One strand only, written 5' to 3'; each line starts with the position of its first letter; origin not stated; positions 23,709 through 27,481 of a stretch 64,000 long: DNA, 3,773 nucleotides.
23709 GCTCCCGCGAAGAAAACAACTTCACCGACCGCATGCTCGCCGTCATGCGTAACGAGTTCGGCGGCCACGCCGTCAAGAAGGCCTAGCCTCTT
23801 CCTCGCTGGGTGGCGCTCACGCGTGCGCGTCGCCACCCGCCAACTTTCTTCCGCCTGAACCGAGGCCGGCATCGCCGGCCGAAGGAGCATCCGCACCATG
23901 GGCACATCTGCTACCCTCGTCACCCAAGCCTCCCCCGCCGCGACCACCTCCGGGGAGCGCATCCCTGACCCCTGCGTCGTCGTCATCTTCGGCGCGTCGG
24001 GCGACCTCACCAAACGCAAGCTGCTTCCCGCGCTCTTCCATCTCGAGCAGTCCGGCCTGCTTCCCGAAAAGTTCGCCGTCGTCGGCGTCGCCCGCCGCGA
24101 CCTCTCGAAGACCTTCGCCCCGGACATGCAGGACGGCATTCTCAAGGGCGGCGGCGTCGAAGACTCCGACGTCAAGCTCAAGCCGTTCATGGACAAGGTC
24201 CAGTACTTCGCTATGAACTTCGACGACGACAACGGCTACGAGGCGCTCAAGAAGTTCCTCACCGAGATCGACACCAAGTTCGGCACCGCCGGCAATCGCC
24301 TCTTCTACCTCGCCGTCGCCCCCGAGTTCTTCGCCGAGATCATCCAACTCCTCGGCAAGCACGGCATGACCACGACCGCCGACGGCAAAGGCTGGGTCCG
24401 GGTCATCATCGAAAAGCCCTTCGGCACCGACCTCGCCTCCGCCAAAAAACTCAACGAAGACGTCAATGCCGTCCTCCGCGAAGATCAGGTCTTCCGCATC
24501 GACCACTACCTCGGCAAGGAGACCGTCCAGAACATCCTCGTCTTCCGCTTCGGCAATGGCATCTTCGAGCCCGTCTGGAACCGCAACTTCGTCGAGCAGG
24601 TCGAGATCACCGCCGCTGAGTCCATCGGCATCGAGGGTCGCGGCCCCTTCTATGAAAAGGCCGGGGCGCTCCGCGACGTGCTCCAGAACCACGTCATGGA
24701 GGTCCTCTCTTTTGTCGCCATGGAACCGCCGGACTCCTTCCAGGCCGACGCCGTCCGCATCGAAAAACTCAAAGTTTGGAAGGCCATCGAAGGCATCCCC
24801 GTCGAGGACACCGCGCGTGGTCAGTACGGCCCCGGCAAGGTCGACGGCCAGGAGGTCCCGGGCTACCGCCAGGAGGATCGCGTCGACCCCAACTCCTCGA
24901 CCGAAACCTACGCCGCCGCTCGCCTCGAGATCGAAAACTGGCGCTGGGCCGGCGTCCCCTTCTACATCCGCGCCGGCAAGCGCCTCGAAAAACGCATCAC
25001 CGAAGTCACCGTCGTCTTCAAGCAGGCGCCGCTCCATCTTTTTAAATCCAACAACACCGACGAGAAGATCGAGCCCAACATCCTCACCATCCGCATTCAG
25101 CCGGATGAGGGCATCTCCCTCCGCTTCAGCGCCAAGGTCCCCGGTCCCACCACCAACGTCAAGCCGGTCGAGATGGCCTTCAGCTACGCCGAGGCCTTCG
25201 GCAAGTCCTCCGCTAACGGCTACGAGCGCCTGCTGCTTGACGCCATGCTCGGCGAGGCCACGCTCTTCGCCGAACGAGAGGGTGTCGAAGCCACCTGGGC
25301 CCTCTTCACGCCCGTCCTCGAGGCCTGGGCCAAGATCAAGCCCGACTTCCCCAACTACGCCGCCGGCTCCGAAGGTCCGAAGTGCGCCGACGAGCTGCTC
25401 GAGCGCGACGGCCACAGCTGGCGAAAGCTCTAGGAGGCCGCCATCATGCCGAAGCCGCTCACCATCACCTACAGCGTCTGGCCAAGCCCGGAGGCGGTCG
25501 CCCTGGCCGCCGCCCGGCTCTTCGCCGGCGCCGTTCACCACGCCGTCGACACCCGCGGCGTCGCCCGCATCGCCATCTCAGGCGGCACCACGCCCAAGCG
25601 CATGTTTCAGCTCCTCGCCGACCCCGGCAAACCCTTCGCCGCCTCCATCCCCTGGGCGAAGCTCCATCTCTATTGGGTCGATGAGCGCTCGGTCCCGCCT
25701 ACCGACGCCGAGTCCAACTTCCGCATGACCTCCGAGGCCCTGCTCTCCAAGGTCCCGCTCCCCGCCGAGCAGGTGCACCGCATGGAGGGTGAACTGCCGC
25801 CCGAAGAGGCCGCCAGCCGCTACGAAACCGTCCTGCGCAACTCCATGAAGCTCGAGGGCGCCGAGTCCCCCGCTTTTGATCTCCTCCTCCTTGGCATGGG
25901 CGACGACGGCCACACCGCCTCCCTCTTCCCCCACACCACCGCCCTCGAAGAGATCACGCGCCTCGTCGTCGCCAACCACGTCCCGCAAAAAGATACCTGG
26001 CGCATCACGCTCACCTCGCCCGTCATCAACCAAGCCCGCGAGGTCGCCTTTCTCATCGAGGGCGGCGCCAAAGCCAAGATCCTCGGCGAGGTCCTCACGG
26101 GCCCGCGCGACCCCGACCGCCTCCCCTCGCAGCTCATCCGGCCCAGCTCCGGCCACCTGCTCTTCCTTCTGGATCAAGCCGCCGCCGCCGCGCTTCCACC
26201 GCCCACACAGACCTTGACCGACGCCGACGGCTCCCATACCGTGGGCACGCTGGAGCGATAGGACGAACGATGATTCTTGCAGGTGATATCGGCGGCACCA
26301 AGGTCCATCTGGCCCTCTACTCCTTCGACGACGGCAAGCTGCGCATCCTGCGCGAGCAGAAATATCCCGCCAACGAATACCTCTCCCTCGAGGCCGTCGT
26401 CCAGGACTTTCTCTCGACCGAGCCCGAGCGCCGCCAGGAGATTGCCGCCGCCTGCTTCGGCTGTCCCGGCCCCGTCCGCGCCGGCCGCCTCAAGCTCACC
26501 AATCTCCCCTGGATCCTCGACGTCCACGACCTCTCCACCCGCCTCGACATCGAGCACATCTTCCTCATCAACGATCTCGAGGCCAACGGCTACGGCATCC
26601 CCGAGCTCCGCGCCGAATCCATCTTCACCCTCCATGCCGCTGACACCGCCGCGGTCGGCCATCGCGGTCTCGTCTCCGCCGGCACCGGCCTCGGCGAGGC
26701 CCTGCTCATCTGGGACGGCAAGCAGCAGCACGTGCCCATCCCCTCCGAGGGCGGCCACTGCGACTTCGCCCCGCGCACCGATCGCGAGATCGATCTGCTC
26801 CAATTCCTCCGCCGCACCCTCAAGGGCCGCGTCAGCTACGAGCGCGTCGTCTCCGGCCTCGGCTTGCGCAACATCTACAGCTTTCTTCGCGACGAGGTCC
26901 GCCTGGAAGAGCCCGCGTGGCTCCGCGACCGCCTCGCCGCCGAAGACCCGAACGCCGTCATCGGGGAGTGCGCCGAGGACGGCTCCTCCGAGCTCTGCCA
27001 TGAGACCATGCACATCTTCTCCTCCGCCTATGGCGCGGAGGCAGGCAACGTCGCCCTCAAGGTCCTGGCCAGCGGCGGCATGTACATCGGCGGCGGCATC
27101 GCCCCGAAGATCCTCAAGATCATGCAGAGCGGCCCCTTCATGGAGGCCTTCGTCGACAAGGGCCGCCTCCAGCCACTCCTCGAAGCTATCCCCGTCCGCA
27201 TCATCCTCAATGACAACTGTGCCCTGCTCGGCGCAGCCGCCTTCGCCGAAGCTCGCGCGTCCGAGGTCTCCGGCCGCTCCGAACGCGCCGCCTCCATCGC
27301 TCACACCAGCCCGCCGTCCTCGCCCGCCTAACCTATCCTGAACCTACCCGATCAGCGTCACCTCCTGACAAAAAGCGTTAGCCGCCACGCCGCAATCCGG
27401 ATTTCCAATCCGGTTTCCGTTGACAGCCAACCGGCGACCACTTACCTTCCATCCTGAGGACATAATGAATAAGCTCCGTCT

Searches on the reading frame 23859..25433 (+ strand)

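Call 21: search_protein_families(library=pfam, proteins=[window:23859-25433:+], max_evalue=0.01)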
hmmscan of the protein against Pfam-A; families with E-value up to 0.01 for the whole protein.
window:23859-25433:+ (524 aa): 2 families
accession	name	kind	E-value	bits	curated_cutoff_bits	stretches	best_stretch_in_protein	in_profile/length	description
PF02781.21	G6PD_C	-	8.9e-118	393.1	27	1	227-522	1-296/296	Glucose-6-phosphate dehydrogenase, C-terminal domain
PF00479.28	G6PD_N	-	2.9e-62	211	22.1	1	42-225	1-183/183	Glucose-6-phosphate dehydrogenase, NAD binding domain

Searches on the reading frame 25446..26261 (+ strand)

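Call 21: search_protein_families(library=pfam, proteins=[window:25446-26261:+], max_evalue=0.01)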
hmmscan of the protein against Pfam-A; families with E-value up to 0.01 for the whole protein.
window:25446-26261:+ (271 aa): 1 family
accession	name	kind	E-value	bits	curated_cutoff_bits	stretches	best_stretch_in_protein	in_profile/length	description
PF01182.26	Glucosamine_iso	-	3.2e-74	250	27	1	14-239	2-224/225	Glucosamine-6-phosphate isomerases/6-phosphogluconolactonase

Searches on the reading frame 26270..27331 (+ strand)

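Call 21: search_protein_families(library=pfam, proteins=[window:26270-27331:+], max_evalue=0.01)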
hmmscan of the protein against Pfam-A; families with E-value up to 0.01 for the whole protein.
window:26270-27331:+ (353 aa): 2 families
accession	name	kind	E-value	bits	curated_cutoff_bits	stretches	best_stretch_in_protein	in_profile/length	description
PF02685.22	Glucokinase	-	4e-101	338.6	22.1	1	3-327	1-312/314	Glucokinase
PF00480.26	ROK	-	0.00013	22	22.9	1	6-109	5-112/294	ROK family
